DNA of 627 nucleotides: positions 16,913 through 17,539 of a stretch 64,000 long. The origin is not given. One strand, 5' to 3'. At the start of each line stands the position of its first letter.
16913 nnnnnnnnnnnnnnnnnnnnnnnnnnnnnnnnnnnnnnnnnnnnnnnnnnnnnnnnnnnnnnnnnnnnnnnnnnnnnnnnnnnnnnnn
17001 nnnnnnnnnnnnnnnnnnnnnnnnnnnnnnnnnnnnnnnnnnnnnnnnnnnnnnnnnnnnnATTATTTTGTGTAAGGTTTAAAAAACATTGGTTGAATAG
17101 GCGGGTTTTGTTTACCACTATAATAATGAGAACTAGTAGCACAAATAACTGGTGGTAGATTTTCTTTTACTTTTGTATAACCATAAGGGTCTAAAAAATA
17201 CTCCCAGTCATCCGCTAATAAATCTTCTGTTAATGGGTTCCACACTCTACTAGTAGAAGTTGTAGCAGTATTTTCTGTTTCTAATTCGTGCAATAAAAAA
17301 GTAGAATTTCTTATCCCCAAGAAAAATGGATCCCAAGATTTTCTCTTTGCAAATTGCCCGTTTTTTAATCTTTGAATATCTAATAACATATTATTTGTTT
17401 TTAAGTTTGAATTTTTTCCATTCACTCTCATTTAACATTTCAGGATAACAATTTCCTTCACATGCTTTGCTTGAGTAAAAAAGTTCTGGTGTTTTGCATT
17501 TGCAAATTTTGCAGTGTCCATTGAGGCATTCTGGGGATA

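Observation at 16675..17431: Tandem pair of DUF2829/Tad2-like genes: candidate anti-Thoeris (cyclic-ADPR sponge) module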

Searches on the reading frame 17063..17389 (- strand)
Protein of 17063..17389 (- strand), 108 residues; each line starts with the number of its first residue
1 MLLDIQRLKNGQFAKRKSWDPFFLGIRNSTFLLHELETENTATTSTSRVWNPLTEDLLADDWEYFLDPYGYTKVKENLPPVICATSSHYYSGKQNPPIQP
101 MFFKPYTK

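Call 3: search_protein_families(library=pfam, proteins=[window:17063-17389:-], max_evalue=10)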
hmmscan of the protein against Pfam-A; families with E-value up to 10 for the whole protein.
window:17063-17389:- (108 aa): 2 families
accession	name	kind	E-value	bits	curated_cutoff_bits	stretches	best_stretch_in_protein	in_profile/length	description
PF11195.14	Tad2-like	-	1.3e-06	29.3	25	1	5-63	7-71/73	Thoeris anti-defense 2-like domain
PF15410.12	PH_9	-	0.021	15.5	28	1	11-47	18-54/118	Pleckstrin homology domain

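Call 4: search_protein_families(library=phrogs, proteins=[window:17063-17389:-], max_evalue=10)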
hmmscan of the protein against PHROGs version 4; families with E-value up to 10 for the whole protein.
window:17063-17389:- (108 aa): 4 families
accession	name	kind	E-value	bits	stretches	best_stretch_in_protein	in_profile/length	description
phrog_643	-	transcription regulation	9.2e-08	33.2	1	9-63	12-70/84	transcriptional regulator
phrog_1048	-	unknown function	0.0013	19.8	1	6-66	117-195/211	-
phrog_872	-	unknown function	0.35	11.8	1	42-63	149-169/172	-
phrog_37292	-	unknown function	0.42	11.3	1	4-64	24-94/182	-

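Call 7: search_solved_structures(query=window:17066-17389:-, max_evalue=10, show_alignments=3)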
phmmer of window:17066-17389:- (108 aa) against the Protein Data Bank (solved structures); distinct sequences matched with E-value up to 10: 6.
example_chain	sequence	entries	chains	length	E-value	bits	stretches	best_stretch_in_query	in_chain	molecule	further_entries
2mgy_A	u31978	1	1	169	0.29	14.6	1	8-54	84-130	Translocator protein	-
2n02_A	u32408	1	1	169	0.3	14.6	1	8-54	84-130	Translocator protein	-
6zga_G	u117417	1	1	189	0.91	13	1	21-60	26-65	Small COPII coat GTPase SAR1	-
1m2o_B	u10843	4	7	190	0.92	13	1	21-60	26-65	GTP-binding protein SAR1 | SAR1P | Small COPII coat GTPase SAR1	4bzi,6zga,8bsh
2qtv_B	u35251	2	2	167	1.1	12.7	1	22-63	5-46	Small COPII coat GTPase SAR1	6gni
6x90_A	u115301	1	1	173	1.3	12.5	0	22-61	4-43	Small COPII coat GTPase SAR1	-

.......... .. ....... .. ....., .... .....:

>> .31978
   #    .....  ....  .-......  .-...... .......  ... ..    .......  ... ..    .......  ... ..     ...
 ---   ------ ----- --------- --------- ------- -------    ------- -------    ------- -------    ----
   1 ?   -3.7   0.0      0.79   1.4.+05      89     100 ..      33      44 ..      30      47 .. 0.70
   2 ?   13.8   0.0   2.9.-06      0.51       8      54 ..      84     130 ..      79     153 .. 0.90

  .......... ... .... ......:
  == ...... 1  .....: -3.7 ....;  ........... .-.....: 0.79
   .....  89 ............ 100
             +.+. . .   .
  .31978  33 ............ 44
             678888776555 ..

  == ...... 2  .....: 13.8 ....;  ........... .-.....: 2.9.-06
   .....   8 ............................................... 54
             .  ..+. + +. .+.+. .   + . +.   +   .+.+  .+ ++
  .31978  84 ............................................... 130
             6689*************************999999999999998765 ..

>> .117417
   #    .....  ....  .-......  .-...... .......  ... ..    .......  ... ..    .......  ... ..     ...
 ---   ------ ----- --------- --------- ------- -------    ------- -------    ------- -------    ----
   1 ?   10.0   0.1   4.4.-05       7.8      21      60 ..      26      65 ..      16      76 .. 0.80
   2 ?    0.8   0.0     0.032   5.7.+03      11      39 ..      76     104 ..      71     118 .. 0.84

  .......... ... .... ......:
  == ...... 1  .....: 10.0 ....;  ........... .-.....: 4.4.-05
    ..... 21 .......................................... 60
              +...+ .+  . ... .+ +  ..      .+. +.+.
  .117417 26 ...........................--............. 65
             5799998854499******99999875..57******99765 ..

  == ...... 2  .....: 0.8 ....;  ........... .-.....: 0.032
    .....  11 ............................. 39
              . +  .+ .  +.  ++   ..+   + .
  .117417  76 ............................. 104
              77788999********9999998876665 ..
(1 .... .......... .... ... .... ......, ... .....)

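Call 9: find_homologous_proteins(query=window:17066-17389:-, max_evalue=0.001)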
Query window:17066-17389:- (108 aa): 4 proteins with E <= 0.001 among 5 candidates.
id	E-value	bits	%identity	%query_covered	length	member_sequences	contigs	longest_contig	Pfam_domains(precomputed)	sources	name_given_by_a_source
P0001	9.7e-70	250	100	100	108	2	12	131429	PF11195.15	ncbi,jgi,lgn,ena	jgi:hypothetical protein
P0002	2.1e-34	136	62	99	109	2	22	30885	-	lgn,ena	-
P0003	8.9e-34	134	73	81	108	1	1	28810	PF11195.15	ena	-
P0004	3.1e-31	126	59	99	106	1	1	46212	-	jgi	jgi:hypothetical protein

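Call 11: find_encoding_contigs(protein=P0001, flank=3000, max_places=6)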
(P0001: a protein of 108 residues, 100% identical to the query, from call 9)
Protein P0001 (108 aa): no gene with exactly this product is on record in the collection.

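Call 13: list_cluster_members(proteins=[P0001, P0005, P0002, P0007])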
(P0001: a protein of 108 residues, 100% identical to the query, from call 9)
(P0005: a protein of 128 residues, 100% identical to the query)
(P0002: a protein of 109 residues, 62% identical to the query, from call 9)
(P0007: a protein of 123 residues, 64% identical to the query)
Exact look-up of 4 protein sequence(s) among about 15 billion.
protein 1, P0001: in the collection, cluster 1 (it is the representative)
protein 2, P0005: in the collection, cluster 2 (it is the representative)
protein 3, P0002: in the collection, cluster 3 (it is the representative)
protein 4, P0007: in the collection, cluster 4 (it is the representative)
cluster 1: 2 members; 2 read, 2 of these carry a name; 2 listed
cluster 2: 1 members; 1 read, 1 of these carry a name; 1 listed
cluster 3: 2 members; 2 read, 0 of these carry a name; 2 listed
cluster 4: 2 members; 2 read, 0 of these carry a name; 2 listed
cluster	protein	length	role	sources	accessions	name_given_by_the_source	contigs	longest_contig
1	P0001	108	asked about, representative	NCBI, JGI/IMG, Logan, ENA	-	hypothetical protein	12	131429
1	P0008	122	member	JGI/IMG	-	hypothetical protein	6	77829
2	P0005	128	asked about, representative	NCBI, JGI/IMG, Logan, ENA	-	hypothetical protein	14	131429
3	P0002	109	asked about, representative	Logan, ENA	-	-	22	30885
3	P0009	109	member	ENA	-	-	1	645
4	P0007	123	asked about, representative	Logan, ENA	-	-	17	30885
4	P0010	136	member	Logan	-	-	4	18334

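Call 15: find_encoding_contigs(protein=P0002, flank=6000, max_places=4)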
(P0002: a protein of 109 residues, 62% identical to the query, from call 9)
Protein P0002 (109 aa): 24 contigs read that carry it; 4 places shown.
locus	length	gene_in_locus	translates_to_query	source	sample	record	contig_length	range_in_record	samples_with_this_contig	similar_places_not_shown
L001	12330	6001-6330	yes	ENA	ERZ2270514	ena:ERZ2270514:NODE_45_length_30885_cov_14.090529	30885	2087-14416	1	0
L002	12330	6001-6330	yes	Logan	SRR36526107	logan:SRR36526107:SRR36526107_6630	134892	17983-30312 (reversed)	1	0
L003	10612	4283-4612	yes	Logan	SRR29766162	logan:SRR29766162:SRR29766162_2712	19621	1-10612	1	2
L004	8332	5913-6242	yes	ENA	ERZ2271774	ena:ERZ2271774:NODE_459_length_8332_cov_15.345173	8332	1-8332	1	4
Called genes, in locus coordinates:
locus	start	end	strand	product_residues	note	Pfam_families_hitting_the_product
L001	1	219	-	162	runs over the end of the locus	PF05732:RepL (weak)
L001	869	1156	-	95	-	-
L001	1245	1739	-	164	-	-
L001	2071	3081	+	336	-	PF01541:GIY-YIG (weak)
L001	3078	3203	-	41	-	-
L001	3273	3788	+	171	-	PF18907:DUF5662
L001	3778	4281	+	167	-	PF18907:DUF5662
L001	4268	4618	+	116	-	-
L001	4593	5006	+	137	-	-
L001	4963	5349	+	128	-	-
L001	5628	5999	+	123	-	-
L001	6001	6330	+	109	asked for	-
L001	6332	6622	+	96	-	PF07610:DUF1573 (weak)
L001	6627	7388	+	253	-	-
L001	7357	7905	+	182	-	-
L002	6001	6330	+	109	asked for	-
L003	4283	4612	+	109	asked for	-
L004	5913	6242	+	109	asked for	-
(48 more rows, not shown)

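Call 16: find_encoding_contigs(protein=P0004, flank=6000, max_places=3)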
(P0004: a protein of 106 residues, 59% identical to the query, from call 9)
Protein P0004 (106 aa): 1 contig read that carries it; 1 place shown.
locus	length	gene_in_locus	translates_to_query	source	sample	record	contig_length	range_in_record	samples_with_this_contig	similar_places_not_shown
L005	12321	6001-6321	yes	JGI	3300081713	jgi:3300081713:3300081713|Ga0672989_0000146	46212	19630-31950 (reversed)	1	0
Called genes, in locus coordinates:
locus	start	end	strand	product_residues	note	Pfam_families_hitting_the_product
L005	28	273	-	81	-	-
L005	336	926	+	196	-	-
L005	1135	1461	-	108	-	-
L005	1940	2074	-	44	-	-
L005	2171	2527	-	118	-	-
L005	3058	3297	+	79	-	-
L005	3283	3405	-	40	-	-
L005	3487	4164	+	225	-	PF18907:DUF5662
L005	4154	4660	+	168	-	PF18907:DUF5662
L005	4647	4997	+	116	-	-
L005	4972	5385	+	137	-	-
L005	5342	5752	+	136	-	-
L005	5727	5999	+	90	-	-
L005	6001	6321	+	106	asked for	-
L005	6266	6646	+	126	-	-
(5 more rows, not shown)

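Call 17: find_encoding_contigs(protein=P0003, flank=6000, max_places=3)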
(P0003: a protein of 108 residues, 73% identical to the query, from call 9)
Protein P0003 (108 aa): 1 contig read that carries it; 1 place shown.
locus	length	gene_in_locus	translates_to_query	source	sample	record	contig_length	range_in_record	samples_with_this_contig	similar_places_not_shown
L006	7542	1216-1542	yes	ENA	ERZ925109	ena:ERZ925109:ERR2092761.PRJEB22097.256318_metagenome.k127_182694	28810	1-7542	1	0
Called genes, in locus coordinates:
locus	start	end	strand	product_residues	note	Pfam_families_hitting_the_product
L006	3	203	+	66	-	?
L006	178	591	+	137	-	-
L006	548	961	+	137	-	-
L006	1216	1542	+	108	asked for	PF11195:Tad2-like (weak)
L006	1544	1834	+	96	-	PF07610:DUF1573 (weak)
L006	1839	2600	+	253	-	-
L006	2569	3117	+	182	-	-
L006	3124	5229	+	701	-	-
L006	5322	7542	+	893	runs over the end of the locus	-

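Call 35: search_protein_representatives(alignment_id=A1)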
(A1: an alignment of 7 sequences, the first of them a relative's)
Query: 7 sequences, 107 profile positions. Proteins with E-value up to 0.001 (for the whole library): 4; up to 1e-10: 2; up to 1e-30: 2. The best 4 are listed.
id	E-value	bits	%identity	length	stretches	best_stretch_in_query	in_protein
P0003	1.6e-42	160.3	-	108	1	1-107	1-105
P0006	1.8e-31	124.7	-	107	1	2-81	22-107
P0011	5.7e-05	39.5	-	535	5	21-67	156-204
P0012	5.8e-04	36.3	-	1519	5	54-83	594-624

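Call 36: search_protein_families(library=pfam, proteins=[P0011, P0012, P0002, P0003, P0004], max_evalue=1)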
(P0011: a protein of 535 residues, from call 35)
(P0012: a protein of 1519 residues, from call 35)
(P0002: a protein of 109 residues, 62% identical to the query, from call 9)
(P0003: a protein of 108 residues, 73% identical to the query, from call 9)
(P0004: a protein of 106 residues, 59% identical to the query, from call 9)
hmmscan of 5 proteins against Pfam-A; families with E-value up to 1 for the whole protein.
P0011 (535 aa): 19 families
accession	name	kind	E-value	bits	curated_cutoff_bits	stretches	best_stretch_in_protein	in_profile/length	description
PF10282.15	Lactonase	-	1.8e-15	57.4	21.7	3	390-533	74-218/344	Lactonase, 7-bladed beta-propeller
PF25171.1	Beta-prop_WDR36-Utp21_1st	-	2.5e-09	37.4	80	0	28-110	184-258/266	WDR36/Utp21 first beta-propeller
PF08450.18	SGL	-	1.8e-08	34.8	26.3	1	398-465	130-195/246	SMP-30/Gluconolactonase/LRE-like region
PF24681.1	Kelch_KLHDC2_KLHL20_DRC7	-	7.7e-08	32.3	50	3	356-498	57-195/221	KLHDC2/KLHL20/DRC7 Kelch-repeats domain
PF23414.1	Beta-prop_EML_2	-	1.4e-07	31.7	90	1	240-347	35-129/266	Echinoderm microtubule-associated protein second beta-propeller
PF01731.26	Arylesterase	-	1e-06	29.3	21.3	0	395-430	47-82/86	Arylesterase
PF05131.20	Pep3_Vps18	-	8.8e-06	25.4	23.1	1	363-431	119-189/353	Pep3/Vps18/deep orange beta-propeller domain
PF00580.27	UvrD-helicase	-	2.1e-05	24.8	23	0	516-533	238-255/271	UvrD/REP helicase N-terminal domain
PF05096.18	Glu_cyclase_2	-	0.00018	21.5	22.3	0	502-532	216-246/249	Glutamine cyclotransferase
PF04053.20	B-prop_COPA_B_2nd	-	0.00023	21.2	57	0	125-173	14-58/248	COPA/B second beta-propeller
PF22585.3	Sialidase-like_CBM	-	0.00028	21.3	27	0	303-338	71-106/156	Sialidase-like, CBM domain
PF01532.26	Glyco_hydro_47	-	0.00064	19.3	22.9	0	139-171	188-222/455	Glycosyl hydrolase family 47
PF03088.22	Str_synth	-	0.0028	18.2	25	0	289-329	47-87/89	Strictosidine synthase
PF16755.11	Beta-prop_NUP159_NUP214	-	0.0031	17.3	29.6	0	25-70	47-92/366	NUP159/214 beta propeller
PF07459.16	CTX_RstB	-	0.0058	17.4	26.2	0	171-201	19-49/92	CTX phage RstB protein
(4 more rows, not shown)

P0012 (1519 aa): 28 families (the best 25 are shown)
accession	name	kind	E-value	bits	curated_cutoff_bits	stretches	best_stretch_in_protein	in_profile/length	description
PF22352.2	K319L-like_PKD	-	1.1e-187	609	27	12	1059-1134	7-82/84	K319L-like, PKD domain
PF18911.6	PKD_4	-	3.4e-68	226.1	27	11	278-366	2-83/85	PKD domain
PF00801.26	PKD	-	1.8e-32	111.6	23.5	6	1061-1132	12-77/80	PKD domain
PF21027.3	Sde0182_C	-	4.6e-28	98.1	27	2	1259-1316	2-52/83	Cellulose-binding protein Sde0182, C-terminal domain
PF02010.21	REJ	-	3.4e-26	92.3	25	6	1105-1229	44-194/452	REJ domain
PF07495.19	Y_Y_Y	-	2.7e-21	75.7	26.6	2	1386-1425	23-64/65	Y_Y_Y domain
PF17963.7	Big_9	-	2.1e-18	67.4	23.6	3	1049-1133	4-87/89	Bacterial Ig domain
PF18962.6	Por_Secre_tail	-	3.2e-15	56.6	27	1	1442-1515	3-74/75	Secretion system C-terminal sorting domain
PF19077.6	Big_13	-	9.7e-13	48.9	27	2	1396-1425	70-100/102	Bacterial Ig-like domain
PF16389.11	DUF4998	-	3.1e-09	37.1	29.1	0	1291-1319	70-98/199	Domain of unknown function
PF22433.2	MtxA_IG-like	-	4.8e-09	36.4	26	0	526-543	50-67/83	Magnetotaxis protein MtxA, Immunoglobulin-like domain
PF15418.12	DUF4625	-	1.5e-08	35.4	27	0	1300-1326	101-127/131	Domain of unknown function (DUF4625)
PF05345.18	He_PIG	-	8.9e-07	29.7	24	1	1361-1425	27-95/96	Putative Ig domain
PF02230.22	Abhydrolase_2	-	2.4e-06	28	23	1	55-246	12-206/217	Phospholipase/Carboxylesterase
PF25059.1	FN3_DSCAM-DSCAML_C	-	5.2e-06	27.2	39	0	420-454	40-75/89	DSCAM/DSCAML C-terminal Fn3-like domain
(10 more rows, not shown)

P0002 (109 aa): 1 family
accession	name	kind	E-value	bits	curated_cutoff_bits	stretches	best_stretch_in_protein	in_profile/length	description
PF11195.14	Tad2-like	-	0.00018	22.4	25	1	6-63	8-71/73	Thoeris anti-defense 2-like domain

P0003 (108 aa): 2 families
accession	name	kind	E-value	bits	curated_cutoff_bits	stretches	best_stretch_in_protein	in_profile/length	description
PF11195.14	Tad2-like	-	7.1e-06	26.9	25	1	5-63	7-71/73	Thoeris anti-defense 2-like domain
PF15410.12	PH_9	-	0.12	13.1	28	1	12-47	19-54/118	Pleckstrin homology domain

P0004 (106 aa): 1 family
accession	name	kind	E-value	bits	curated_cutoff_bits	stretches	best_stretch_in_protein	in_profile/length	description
PF11195.14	Tad2-like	-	3.1e-05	24.9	25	1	7-63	9-71/73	Thoeris anti-defense 2-like domain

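Call 39: search_solved_structures(query=A2, max_evalue=10, show_alignments=5)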
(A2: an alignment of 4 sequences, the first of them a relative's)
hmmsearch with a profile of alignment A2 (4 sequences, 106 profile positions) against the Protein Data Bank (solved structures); distinct sequences matched with E-value up to 10: 2.
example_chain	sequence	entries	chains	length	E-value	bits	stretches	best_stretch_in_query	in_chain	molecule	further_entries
8v3e_E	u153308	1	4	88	1.7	12.1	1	48-63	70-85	Tad2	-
9eib_A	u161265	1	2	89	1.8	12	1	48-63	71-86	Prophage anti-Thoeris 2 (ModTad2)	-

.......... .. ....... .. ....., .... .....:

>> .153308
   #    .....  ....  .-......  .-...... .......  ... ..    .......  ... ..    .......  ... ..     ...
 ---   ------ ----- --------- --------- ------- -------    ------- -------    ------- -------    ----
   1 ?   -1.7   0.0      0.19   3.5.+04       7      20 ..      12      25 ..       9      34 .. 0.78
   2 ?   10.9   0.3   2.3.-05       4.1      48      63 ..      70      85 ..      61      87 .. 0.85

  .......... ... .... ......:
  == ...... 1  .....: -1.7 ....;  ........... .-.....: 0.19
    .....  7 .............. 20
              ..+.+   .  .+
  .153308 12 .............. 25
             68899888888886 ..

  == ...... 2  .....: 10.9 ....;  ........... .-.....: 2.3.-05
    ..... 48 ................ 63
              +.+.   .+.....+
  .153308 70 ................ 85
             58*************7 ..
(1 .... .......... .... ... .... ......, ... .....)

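Call 46: search_dna_similar(query=window:17066-17389:-, collection=phages, mode=protein, max_evalue=10, max_rows=30)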
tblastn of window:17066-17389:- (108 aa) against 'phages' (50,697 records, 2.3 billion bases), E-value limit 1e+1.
Records with a match: 8; places in all: 8; records where one place covers at least 80% of the query: 0.
Best place of each record, by identity: 60-80% 5; <60% 3.
By first word of the organism name: Staphylococcus 3; Lactococcus 2; Bacillus 2; Bacteriophage 1.
By host as written in the record: Staphylococcus epidermidis 36-1 2; Bacillus thuringiensis strain YM-03 2; Lactococcus lactis subsp. lactis bv. diacetylactis TIFN2 1; Lactococcus lactis subsp. lactis bv. diacetylactis TIFN4 1; - 1; Staphylococcus sp. 1.
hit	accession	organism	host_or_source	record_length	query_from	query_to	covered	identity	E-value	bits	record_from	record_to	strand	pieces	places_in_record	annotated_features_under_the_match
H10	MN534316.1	Lactococcus phage proPhi2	Lactococcus lactis subsp. lactis bv. ...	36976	27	65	36%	33.3%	1e+0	34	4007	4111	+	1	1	DNA-binding protein (x2)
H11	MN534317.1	Lactococcus phage proPhi4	Lactococcus lactis subsp. lactis bv. ...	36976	27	65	36%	33.3%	1e+0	34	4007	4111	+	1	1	DNA-binding protein (x2)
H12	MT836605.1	Bacteriophage sp.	human fecal samples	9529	39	62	22%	50.0%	6e+0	31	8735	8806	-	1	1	record has no annotation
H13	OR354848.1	Staphylococcus phage S-CoN_Ph25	Staphylococcus sp.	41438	49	63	14%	73.3%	6e+0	32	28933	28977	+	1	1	hypothetical protein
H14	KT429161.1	Staphylococcus phage StB20-like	Staphylococcus epidermidis 36-1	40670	49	63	14%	73.3%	9e+0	31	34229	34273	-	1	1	hypothetical protein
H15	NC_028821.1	Staphylococcus phage StB20-like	Staphylococcus epidermidis 36-1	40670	49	63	14%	73.3%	9e+0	31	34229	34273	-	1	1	transcriptional regulator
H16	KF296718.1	Bacillus phage phiCM3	Bacillus thuringiensis strain YM-03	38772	48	62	14%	66.7%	8e+0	31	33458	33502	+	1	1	hypothetical protein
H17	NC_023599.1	Bacillus phage phiCM3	Bacillus thuringiensis strain YM-03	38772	48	62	14%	66.7%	8e+0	31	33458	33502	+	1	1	transcriptional regulator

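Call 48: get_annotated_region(hit=H15, flank=400)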
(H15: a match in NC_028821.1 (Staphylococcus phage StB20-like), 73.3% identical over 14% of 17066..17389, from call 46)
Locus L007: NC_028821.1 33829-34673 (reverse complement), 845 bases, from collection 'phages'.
description: Staphylococcus phage StB20-like, complete genome.
organism: Staphylococcus phage StB20-like (NCBI taxid 1732064)
taxonomy: Viruses; Duplodnaviria; Heunggongvirae; Uroviricota; Caudoviricetes
host: Staphylococcus epidermidis 36-1; source: -; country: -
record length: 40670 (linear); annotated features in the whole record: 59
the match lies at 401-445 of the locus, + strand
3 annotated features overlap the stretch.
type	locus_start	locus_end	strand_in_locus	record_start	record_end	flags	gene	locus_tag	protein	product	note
CDS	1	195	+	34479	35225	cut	-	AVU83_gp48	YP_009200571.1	anti-repressor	-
CDS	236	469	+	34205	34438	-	-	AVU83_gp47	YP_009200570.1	transcriptional regulator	-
CDS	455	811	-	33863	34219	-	-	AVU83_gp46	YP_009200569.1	hypothetical protein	-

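Call 49: get_annotated_region(hit=H17, flank=400)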
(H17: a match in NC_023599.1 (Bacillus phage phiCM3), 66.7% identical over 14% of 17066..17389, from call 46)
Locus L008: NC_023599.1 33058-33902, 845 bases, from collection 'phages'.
description: Bacillus phage phiCM3, complete genome.
organism: Bacillus phage phiCM3 (NCBI taxid 1357713)
taxonomy: Viruses; Duplodnaviria; Heunggongvirae; Uroviricota; Caudoviricetes; Camtrevirus; Camtrevirus CM3
host: Bacillus thuringiensis strain YM-03; source: -; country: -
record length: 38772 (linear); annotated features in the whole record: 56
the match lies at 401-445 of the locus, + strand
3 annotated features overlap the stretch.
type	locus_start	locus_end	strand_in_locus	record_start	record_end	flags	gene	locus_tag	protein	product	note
CDS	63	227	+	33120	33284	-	-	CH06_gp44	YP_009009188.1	DUF3954 domain-containing protein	ORF44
CDS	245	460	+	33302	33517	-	-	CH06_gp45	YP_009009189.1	transcriptional regulator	ORF45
CDS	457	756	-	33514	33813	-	-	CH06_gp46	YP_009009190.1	hypothetical protein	ORF46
